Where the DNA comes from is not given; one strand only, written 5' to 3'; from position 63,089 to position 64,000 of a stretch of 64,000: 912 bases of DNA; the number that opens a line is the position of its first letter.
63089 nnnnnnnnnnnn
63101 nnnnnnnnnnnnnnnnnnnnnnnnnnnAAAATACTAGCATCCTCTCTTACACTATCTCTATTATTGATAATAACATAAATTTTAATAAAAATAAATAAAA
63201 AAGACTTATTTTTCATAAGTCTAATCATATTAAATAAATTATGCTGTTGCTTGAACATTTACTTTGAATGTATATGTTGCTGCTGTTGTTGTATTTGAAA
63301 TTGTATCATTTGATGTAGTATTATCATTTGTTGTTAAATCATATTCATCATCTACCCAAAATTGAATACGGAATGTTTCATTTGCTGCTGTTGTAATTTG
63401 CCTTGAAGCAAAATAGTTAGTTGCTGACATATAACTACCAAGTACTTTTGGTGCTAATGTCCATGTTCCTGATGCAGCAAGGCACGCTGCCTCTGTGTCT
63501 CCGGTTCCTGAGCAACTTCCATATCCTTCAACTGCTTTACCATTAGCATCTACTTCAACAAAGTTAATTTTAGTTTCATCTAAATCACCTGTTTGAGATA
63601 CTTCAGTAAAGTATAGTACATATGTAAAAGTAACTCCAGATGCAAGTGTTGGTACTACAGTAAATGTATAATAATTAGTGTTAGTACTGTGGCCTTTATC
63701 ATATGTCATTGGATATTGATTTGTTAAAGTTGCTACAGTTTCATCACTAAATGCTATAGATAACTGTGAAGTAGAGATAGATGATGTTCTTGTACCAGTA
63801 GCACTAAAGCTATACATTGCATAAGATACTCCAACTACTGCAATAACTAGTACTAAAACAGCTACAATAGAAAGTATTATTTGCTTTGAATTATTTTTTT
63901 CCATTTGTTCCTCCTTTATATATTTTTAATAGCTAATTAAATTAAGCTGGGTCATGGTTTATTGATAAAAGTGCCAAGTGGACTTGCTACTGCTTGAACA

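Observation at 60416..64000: SipW-type signal peptidase locus with two TasA-like substrates and two unknown membrane proteins, replacing the usual neighbourhood upstream of ksgA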

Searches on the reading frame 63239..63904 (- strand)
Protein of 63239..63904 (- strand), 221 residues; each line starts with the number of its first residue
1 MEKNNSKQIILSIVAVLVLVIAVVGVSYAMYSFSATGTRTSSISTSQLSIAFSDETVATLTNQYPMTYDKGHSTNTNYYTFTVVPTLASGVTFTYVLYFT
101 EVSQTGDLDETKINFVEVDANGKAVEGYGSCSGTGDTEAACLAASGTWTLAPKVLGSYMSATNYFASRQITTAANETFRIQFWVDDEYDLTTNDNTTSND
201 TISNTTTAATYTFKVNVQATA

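Call 3: search_protein_families(library=pfam, proteins=[window:63239-63904:-], max_evalue=0.1)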
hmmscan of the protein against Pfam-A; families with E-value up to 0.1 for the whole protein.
window:63239-63904:- (221 aa): 1 family
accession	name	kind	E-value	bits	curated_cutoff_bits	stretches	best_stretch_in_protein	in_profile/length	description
PF24284.1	DUF7472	-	0.0051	17.4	27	1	2-37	4-41/65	Family of unknown function (DUF7472)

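Call 4: search_protein_families(library=ncbifam, proteins=[window:63239-63904:-], max_evalue=0.1)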
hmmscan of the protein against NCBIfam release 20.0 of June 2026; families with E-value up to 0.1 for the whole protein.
window:63239-63904:- (221 aa): 2 families
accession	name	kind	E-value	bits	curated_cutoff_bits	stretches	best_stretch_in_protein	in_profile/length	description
NF008153.0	PRK10905.1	equivalog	0.041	13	256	1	3-90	91-177/424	cell division protein DamX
TIGR04370.1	glyco_rpt_poly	subfamily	0.078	12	40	0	4-89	208-293/396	oligosaccharide repeat unit polymerase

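Call 5: search_solved_structures(query=window:63239-63904:-, max_evalue=10)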
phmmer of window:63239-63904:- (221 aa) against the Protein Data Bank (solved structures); distinct sequences matched with E-value up to 10: 6.
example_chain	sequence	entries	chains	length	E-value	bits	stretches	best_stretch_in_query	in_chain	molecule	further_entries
4xma_A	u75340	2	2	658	0.18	14.9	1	46-95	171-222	Sialidase B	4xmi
4xe9_A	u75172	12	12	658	0.18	14.9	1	46-95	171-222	Sialidase B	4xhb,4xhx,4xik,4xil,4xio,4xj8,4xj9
4xyx_A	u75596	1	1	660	0.18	14.9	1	46-95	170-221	Sialidase B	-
4xog_A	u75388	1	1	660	0.18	14.9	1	46-95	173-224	Sialidase B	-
2vw0_A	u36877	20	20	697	0.19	14.8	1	46-95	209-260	SIALIDASE B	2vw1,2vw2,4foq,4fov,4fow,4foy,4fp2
2jkb_A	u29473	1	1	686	0.19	14.8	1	46-95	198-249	SIALIDASE B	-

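Call 17: find_homologous_proteins(query=A1, max_evalue=0.001)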
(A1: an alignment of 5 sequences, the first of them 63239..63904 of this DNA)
Query A1 (5 sequences) (221 aa, profile of the alignment): 72 proteins with E <= 0.001 among 7141 candidates.
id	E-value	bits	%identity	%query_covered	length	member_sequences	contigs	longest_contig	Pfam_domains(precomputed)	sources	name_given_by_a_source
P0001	1.6e-66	242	35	46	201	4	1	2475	-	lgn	-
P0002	2.4e-60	222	98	100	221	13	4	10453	-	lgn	-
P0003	2.2e-32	131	31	87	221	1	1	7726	-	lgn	-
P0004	1.0e-31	128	35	99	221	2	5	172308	-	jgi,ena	-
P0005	3.0e-31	127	50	100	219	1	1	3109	-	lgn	-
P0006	4.0e-31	126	32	99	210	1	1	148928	-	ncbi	-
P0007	2.8e-30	124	48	52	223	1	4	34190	-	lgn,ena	-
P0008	5.9e-29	119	35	100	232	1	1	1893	-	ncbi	-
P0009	6.1e-29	119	34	87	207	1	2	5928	-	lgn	-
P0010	1.3e-28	118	39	98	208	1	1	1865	-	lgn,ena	-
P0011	1.7e-28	118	49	51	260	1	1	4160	-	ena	-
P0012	6.2e-28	116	35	85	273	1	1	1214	-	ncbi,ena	-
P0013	6.3e-28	116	34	81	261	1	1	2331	-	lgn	-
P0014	1.6e-27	115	38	85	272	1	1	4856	-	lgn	-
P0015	2.7e-27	114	33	87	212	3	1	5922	-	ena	-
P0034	9.8e-23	99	32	90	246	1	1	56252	-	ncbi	-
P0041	7.5e-22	96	36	98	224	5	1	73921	-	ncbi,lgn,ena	-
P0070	2.1e-13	69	29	33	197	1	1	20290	-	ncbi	-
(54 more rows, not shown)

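Call 20: find_encoding_contigs(protein=P0006, flank=10000, max_places=2)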
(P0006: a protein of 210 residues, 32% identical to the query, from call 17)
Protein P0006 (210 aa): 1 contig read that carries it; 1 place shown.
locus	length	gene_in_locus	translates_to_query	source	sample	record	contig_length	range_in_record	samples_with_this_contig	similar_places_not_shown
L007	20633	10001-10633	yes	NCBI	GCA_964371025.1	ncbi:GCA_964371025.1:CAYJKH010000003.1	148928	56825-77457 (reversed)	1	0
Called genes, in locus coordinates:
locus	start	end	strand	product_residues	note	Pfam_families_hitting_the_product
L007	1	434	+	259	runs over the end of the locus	PF04468:PSP1, PF28472:PSP1_3rd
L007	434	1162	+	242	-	PF05971:Methyltransf_10 (weak), PF05175:MTS, PF06325:PrmA (weak), PF12847:Methyltransf_18 (faint), PF13847:Methyltransf_31, PF13649:Methyltransf_25 (weak)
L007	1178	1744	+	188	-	PF01195:Pept_tRNA_hydro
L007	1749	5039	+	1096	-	PF22590:Cas3-like_C_2 (faint), PF17757:UvrB_inter, PF02559:CarD_TRCF_RID, PF04851:ResIII, PF00270:DEAD, PF00271:Helicase_C, PF03461:TRCF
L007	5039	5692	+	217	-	-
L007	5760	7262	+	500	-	PF00133:tRNA-synt_1, PF01406:tRNA-synt_1e (faint), PF01921:tRNA-synt_1f (faint), PF09334:tRNA-synt_1g, PF00133:tRNA-synt_1, PF19303:Anticodon_3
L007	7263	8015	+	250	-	PF01026:TatD_DNase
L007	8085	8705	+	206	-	-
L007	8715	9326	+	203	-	-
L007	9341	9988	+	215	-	-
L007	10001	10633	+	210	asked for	-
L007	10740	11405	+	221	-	-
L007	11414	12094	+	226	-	-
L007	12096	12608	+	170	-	-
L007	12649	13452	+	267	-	PF00398:RrnaAD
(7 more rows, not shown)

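Call 21: find_encoding_contigs(protein=P0004, flank=10000, max_places=2)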
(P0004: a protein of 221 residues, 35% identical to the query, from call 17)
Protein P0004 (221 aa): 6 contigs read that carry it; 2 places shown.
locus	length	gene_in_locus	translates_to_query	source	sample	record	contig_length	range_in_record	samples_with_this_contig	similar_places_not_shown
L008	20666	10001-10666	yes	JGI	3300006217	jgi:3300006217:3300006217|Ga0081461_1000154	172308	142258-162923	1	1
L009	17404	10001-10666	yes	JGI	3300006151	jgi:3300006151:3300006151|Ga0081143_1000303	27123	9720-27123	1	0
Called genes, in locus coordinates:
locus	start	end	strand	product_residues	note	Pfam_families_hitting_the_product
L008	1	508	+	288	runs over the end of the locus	PF13177:DNA_pol3_delta2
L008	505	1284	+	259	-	PF04468:PSP1, PF28472:PSP1_3rd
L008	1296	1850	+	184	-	PF01195:Pept_tRNA_hydro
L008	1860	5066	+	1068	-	PF17757:UvrB_inter, PF02559:CarD_TRCF_RID, PF00270:DEAD, PF04851:ResIII, PF00271:Helicase_C, PF03461:TRCF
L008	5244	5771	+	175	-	PF04014:MazE_antitoxin, PF15714:SpoVT_C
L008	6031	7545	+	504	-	PF00133:tRNA-synt_1, PF01406:tRNA-synt_1e (weak), PF09334:tRNA-synt_1g, PF00133:tRNA-synt_1, PF19303:Anticodon_3 (weak), PF08264:Anticodon_1 (weak)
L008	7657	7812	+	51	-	-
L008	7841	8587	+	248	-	PF01026:TatD_DNase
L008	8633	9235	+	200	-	-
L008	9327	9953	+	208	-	-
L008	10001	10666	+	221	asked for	-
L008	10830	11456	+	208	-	-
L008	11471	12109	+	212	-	-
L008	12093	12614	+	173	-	-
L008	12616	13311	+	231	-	-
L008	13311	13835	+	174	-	-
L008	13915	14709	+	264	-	PF00398:RrnaAD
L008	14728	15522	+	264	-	PF05582:Peptidase_U57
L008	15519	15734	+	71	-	PF06257:VEG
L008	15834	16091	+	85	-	PF04026:SpoVG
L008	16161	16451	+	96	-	PF07873:YabP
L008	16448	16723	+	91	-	-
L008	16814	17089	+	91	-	PF04977:DivIC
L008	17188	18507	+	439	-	PF01171:ATP_bind_3, PF11734:TilS_C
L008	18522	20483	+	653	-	PF06480:FtsH_ext (weak), PF00004:AAA, PF07728:AAA_5 (weak), PF17862:AAA_lid_3, PF01434:Peptidase_M41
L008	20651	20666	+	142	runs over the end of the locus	PF00164:Ribosom_S12_S23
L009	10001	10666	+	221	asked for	-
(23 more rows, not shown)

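Call 24: search_solved_structures(query=A2, max_evalue=10, show_alignments=2)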
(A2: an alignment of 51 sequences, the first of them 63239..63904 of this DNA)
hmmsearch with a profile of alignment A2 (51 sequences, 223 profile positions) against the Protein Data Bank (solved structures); distinct sequences matched with E-value up to 10: 3.
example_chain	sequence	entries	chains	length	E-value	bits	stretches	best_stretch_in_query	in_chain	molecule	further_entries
1o0w_A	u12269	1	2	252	0.18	14.8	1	83-149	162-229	Ribonuclease III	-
2vtu_J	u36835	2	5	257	0.21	14.7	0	145-218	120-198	MS2 COAT PROTEIN | COAT PROTEIN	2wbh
2lk9_A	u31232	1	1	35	0.42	13.7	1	12-41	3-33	Bone marrow stromal antigen 2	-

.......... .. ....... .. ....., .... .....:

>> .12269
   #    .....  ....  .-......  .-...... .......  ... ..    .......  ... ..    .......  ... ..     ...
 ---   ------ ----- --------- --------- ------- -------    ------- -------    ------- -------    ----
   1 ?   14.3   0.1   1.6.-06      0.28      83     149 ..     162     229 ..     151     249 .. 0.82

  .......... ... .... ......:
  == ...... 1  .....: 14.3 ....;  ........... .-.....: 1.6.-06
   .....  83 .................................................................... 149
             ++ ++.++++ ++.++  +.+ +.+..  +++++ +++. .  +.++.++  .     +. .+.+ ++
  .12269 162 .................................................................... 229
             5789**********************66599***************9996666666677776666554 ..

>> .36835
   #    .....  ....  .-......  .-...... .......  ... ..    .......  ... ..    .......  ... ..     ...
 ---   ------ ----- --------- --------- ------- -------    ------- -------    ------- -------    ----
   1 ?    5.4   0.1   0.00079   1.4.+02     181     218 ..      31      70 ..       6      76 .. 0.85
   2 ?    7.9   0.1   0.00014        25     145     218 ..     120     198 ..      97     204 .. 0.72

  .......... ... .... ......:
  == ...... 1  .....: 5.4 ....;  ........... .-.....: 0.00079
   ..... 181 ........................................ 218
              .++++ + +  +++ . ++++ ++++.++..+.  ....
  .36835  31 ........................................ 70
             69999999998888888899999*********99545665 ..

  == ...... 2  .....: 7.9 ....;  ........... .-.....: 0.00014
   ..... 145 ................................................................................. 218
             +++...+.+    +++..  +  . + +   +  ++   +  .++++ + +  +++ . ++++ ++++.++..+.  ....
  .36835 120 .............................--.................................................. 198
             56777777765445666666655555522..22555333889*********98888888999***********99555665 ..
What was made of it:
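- Tried and rejected: A 51-sequence family profile against the PDB gave only noise (call 24).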

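Call 32: predict_structure(alignment_id=A2)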
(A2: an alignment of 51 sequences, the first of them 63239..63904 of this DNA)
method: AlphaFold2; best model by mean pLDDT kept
length: 221 residues; sequences in the alignment: 51
mean_pLDDT: 82.0   pTM: 0.70
mean pLDDT of the five models: 82.0, 81.3, 80.3, 78.8, 78.8
residues with pLDDT >= 90: 98; 70-90: 80; 50-70: 29; < 50: 14
segments of 3 or more residues with pLDDT < 50: 27-35, 40-42
pLDDT, mean of each block of 10 residues (from residue 1): 61 81 59 48 66 82 88 87 83 92 94 95 92 91 94 96 94 90 93 62 68 91 80
secondary structure, 60 per line:
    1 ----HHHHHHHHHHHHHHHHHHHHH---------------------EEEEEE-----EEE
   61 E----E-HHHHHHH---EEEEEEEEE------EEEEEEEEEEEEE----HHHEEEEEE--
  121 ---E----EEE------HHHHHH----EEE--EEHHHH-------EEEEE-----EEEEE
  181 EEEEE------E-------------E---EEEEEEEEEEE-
elements in order: H5-25 E47-52 E58-61 H68-74 E78-86 E93-105 E113-118 E129-131 H138-143 E148-150 H155-158 E166-170 E176-185 E210-220
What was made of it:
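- Fold: AlphaFold2 pLDDT 82, a beta-sandwich, with residues 27-42 at low confidence (call 32).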

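Call 45: fold_search(model_id=the predicted structure, library=pdb)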
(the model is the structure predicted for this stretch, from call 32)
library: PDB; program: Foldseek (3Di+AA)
matches with E <= 10: 730; with E <= 0.001: 0
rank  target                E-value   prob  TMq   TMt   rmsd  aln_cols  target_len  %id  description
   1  2zez_A                9.6e-02  0.13  0.14  0.19   9.9       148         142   10  Family 16 Carbohydrate Binding Module-2 (released 2008-03-25)
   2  7nit_A                1.1e-01  0.10  0.18  0.05  15.2       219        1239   13  X-ray structure of a multidomain BbgIII from Bifidobacterium bifidum (released 2021-12-22)
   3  2zez_C                1.3e-01  0.13  0.15  0.21   9.7       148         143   10  Family 16 Carbohydrate Binding Module-2 (released 2008-03-25)
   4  7nit_D                1.3e-01  0.10  0.18  0.05  15.4       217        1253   13  X-ray structure of a multidomain BbgIII from Bifidobacterium bifidum (released 2021-12-22)
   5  8p4l_A                1.8e-01  0.12  0.18  0.09  12.7       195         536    8  Beta-N-acetylgalactosaminidase from Niabella aurantiaca (released 2024-01-17)
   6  8xck_F                1.9e-01  0.14  0.19  0.15  12.9       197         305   13  Closed state of central tail fiber of bacteriophage lambda (released 2024-05-01)
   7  1xvs_A                2.1e-01  0.20  0.15  0.24  12.3       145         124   10  Crystal structure of apaG Protein from Vibrio cholerae (released 2004-12-14)
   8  4ygb_A                2.9e-01  0.06  0.15  0.16  12.4       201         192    9  Crystal structure of ERGIC-53/MCFD2, monoclinic calcium-free form (released 2016-04-06)
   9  5iqm_A                3.4e-01  0.21  0.25  0.35   8.8       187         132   10  Crystal structure of the E. coli type 1 pilus subunit FimG (engineered variant with substitution Q134E; N-terminal Fim (released 2016-07-06)
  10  3whu_A                3.6e-01  0.07  0.18  0.18  11.1       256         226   10  Crystal structure of ERGIC-53/MCFD2, Calcium/Man2-bound form (released 2014-01-15)
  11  9mvu_D                3.6e-01  0.06  0.12  0.20  11.9        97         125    9  C6 Herpes Virus Simplex Neutralizing Nanobody Bound to HSV Glycoprotein gB (released 2025-08-13)
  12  3wht_A                4.8e-01  0.04  0.14  0.15  12.3       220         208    8  Crystal structure of ERGIC-53/MCFD2, Calcium-free form (released 2014-01-15)
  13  7fe0_A                5.6e-01  0.07  0.18  0.21  20.7       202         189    9  AvmM Catalyzes Macrocyclization in Alchivemycin A Biosynthesis (released 2021-09-01)
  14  2zex_A                6.3e-01  0.08  0.18  0.23  10.2       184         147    8  Family 16 carbohydrate binding module (released 2008-03-04)
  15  8ukv_C                7.0e-01  0.05  0.12  0.19  11.7        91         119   10  Crystal structure of nanobody/VHH domain of 34E5 in complex with the extracellular region of the epidermal growth fact (released 2024-06-19)
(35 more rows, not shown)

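Call 56: search_protein_representatives(alignment_id=A2)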
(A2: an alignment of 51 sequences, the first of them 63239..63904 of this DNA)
Query: 51 sequences, 223 profile positions. Proteins with E-value up to 0.001 (for the whole library): 7131; up to 1e-10: 3981; up to 1e-30: 295. The best 150 are listed.
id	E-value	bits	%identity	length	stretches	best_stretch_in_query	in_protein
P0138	3.2e-74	265.9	-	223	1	7-219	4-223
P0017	1.7e-72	260.3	-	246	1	1-221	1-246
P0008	2.7e-72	259.6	-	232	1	4-221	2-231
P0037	7.0e-72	258.3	-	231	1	5-219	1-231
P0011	1.2e-69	250.9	-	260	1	6-219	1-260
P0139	2.0e-68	247.0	-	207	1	7-219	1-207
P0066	2.6e-67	243.3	-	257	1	7-218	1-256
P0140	1.7e-66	240.7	-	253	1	7-218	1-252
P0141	1.6e-65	237.5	-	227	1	6-219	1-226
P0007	3.6e-65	236.3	-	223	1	5-219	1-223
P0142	2.3e-63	230.4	-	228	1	5-219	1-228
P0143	5.5e-63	229.2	-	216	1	7-219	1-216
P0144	5.6e-63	229.2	-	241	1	7-219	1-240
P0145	1.0e-61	225.0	-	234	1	6-219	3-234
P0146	4.6e-61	222.9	-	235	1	5-219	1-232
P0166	1.7e-52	194.8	-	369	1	7-221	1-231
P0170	4.7e-50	186.9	-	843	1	4-218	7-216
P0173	2.6e-49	184.4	-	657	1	4-219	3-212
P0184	4.7e-46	173.8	-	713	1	17-219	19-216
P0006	1.2e-45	172.4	-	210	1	5-219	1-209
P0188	2.5e-45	171.4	-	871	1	7-219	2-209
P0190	4.7e-45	170.5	-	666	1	6-220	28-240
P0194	1.3e-44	169.1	-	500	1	3-219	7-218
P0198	1.2e-43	165.9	-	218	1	5-218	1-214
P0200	7.1e-43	163.4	-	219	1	3-217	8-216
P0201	1.5e-42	162.4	-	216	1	6-219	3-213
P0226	1.4e-38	149.3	-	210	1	5-218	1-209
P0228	1.7e-38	149.1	-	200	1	5-218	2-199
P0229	1.9e-38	149.0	-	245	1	4-217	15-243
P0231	2.8e-38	148.4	-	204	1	6-219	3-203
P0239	9.3e-38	146.7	-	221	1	2-217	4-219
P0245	1.5e-37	146.0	-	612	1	5-218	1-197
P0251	4.4e-37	144.5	-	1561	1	7-217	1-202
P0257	9.9e-37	143.3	-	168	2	5-99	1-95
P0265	1.8e-36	142.5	-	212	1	4-216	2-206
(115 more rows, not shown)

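Call 58: search_protein_families(library=pfam, alignment_id=A8, max_evalue=0.01)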
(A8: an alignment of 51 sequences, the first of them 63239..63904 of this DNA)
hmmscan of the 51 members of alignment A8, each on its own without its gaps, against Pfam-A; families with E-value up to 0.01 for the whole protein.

A. member 1, window:63239-63904:- (221 aa): 1 family
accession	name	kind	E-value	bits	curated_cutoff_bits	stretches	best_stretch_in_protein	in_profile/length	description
PF24284.1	DUF7472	-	0.0051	17.4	27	1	2-37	4-41/65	Family of unknown function (DUF7472)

B. families by the number of members that match (of 51 scanned): 17 families
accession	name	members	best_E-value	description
PF13306.12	LRR_5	5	1e-55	BspA type Leucine rich repeat region (6 copies)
PF24284.1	DUF7472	3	0.0042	Family of unknown function (DUF7472)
PF06800.18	Sugar_transport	2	0.0015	Sugar transport protein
PF02368.24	Big_2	1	4.1e-16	Bacterial Ig-like domain (group 2)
PF03382.20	DUF285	1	4.7e-15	Mycoplasma protein of unknown function, DUF285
PF13855.12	LRR_8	1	5.4e-13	Leucine rich repeat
PF18998.6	Flg_new_2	1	5.3e-08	Divergent InlB B-repeat domain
PF12799.13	LRR_4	1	1.8e-05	Leucine Rich repeats (2 copies)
PF12733.13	Cadherin-like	1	8.8e-05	Cadherin-like beta sandwich domain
PF13786.12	DUF4179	1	0.0009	Domain of unknown function (DUF4179)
PF23952.1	LRR_EndoS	1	0.0024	Endo-beta-N-acetylglucosaminidase EndoS LRR domain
PF03553.21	Na_H_antiporter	1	0.0026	Na+/H+ antiporter family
PF02018.23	CBM_4_9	1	0.0031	Carbohydrate binding domain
PF20578.4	aBig_2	1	0.0044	Atrophied bacterial Ig domain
PF12389.13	Peptidase_M73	1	0.0048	Camelysin metallo-endopeptidase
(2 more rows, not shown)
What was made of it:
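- On TasA/camelysin (Pfam PF12389 Peptidase_M73): One of 51 members hits at E 0.0048 (call 58).
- Many members are N-terminal modules of long multidomain adhesin-like proteins (call 58). Adhesin-type fusions (LRR/BspA, Big_2; call 58) are typical of vegetative cell surfaces.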
